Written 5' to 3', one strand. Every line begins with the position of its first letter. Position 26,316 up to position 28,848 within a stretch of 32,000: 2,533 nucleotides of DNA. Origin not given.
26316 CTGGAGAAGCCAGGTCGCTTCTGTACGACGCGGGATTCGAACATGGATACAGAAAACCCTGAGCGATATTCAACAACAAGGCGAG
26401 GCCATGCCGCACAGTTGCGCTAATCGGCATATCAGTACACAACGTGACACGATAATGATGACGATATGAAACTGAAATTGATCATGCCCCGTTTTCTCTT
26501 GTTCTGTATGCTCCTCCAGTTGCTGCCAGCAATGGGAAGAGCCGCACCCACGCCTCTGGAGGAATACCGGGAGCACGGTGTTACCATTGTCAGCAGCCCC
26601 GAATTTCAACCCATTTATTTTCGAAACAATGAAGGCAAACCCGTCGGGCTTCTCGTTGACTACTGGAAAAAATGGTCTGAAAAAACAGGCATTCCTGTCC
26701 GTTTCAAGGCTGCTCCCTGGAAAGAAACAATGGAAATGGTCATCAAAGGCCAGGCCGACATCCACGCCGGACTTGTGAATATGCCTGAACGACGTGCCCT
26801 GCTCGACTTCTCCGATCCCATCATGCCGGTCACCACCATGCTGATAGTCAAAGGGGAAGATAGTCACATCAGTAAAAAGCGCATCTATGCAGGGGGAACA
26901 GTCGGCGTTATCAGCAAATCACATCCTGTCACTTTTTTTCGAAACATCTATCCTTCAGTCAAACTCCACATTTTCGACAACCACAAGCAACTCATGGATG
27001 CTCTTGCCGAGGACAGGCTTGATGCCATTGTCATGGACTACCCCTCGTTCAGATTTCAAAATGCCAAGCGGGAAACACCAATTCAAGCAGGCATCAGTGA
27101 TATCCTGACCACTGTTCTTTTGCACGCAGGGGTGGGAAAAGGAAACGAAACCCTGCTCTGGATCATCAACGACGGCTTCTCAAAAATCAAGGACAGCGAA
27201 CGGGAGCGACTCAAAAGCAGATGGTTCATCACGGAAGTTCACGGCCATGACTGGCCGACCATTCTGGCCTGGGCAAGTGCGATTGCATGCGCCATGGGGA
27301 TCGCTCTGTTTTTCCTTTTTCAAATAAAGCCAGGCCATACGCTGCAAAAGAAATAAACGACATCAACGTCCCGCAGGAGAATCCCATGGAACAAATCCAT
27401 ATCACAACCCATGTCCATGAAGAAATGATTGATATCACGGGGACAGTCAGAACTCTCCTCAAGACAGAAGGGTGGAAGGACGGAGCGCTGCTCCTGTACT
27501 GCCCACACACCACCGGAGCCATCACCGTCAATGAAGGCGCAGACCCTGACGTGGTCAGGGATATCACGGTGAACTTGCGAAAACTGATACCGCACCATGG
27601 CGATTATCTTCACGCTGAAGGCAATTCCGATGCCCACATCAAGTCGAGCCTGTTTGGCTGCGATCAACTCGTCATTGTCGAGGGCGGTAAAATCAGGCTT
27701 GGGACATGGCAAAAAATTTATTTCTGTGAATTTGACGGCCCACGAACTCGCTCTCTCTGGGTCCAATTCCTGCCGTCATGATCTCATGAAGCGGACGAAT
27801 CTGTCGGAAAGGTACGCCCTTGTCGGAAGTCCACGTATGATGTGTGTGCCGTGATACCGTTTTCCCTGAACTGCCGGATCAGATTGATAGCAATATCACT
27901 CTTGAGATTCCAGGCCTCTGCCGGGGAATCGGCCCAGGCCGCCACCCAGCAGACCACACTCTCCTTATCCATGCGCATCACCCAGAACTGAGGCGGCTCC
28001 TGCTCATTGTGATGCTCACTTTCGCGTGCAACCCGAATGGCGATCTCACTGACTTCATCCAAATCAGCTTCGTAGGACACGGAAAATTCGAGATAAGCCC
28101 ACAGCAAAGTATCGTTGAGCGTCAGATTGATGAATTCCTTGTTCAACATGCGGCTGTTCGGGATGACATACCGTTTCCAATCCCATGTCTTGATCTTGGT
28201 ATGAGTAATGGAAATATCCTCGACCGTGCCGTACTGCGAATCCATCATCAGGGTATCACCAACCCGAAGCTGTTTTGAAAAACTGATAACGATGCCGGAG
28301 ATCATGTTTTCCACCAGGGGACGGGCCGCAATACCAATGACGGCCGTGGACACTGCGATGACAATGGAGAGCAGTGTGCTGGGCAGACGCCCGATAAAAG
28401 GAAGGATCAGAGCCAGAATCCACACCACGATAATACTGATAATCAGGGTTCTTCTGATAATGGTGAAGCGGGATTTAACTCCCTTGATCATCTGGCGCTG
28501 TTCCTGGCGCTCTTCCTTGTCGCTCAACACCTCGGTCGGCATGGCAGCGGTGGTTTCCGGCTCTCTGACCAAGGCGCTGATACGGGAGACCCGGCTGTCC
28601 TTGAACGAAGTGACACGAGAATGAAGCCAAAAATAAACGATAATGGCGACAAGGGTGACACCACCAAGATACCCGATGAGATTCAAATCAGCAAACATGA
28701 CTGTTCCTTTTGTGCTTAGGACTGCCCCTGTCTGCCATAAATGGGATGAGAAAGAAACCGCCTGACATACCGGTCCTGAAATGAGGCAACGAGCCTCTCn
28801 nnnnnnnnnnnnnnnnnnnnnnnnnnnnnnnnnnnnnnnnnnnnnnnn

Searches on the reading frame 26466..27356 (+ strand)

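Call 3: search_protein_families(library=pfam, proteins=[window:26466-27356:+], max_evalue=1)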
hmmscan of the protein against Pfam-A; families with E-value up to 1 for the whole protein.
window:26466-27356:+ (296 aa): 4 families
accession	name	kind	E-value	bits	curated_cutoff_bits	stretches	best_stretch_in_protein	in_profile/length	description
PF00497.25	SBP_bac_3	-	3.5e-23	82.3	26.4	1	40-254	2-130/132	Bacterial extracellular solute-binding proteins, family 3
PF10613.14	Lig_chan-Glu_bd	-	0.065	13.8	30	1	83-129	65-112/115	Ligated ion channel L-glutamate- and glycine-binding site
PF13379.11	NMT1_2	-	0.1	12.8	24.7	0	62-106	21-66/252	NMT1-like family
PF03466.25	LysR_substrate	-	0.11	12.3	28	1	158-193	28-64/209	LysR substrate binding domain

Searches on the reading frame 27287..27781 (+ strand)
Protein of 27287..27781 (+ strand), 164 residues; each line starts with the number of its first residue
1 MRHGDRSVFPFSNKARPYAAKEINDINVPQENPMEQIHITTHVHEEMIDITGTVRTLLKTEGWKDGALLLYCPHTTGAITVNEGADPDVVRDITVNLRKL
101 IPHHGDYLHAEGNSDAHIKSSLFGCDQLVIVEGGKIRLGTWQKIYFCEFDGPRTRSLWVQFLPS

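Call 3: search_protein_families(library=pfam, proteins=[window:27287-27781:+], max_evalue=1)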
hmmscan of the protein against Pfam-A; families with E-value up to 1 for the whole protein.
window:27287-27781:+ (164 aa): 1 family
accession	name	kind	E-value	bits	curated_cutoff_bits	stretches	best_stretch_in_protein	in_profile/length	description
PF01894.22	UPF0047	-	2.7e-39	134.4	27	1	49-160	1-116/117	Uncharacterised protein family UPF0047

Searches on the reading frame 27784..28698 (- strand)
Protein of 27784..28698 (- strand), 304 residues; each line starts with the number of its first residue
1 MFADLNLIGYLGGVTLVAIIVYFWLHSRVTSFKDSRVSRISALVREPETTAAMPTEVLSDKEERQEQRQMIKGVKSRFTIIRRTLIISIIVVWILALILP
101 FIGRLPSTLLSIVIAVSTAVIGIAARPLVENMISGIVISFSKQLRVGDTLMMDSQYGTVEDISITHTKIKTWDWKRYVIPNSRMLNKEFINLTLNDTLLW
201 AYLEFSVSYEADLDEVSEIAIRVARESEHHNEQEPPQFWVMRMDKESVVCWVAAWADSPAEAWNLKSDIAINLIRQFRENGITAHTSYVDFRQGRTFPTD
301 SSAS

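Call 3: search_protein_families(library=pfam, proteins=[window:27784-28698:-], max_evalue=1)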
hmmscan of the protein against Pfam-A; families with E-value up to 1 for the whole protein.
window:27784-28698:- (304 aa): 3 families
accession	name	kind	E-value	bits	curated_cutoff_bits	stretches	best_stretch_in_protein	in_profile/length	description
PF00924.24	MS_channel_2nd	-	2e-18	66.7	20.2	1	128-193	2-67/68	Mechanosensitive ion channel, beta-domain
PF21082.3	MS_channel_3rd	-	1.6e-08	35.3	21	1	203-282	3-86/88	Mechanosensitive ion channel MscS, C-terminal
PF02009.21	RIFIN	-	0.13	12.6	32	1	33-99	234-300/327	Rifin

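Call 4: search_protein_families(library=ncbifam, proteins=[window:27784-28698:-], max_evalue=1)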
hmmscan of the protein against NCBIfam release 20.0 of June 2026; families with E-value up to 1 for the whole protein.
window:27784-28698:- (304 aa): 6 families
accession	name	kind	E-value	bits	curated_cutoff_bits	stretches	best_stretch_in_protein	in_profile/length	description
NF008180.0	PRK10929.1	equivalog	3e-19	68.4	809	1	106-284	899-1076/1109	miniconductance mechanosensitive channel MscM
NF047602.1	MscsSHelicob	equivalog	2e-18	66.8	400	1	71-283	35-248/260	small-conductance mechanosensitive channel MscS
NF008438.0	PRK11281.1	equivalog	2e-18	65.6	991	1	121-243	916-1038/1113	mechanosensitive channel MscK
NF047601.1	MscSThanab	equivalog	9e-17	61.4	500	1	61-283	51-266/280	small-conductance mechanosensitive channel MscS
NF007662.0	PRK10334.1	subfamily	2.2e-12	46.8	321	1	92-290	79-274/286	small-conductance mechanosensitive channel MscS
NF008542.0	PRK11465.1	equivalog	7.4e-06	24.5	596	1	78-184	510-614/741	mechanosensitive channel protein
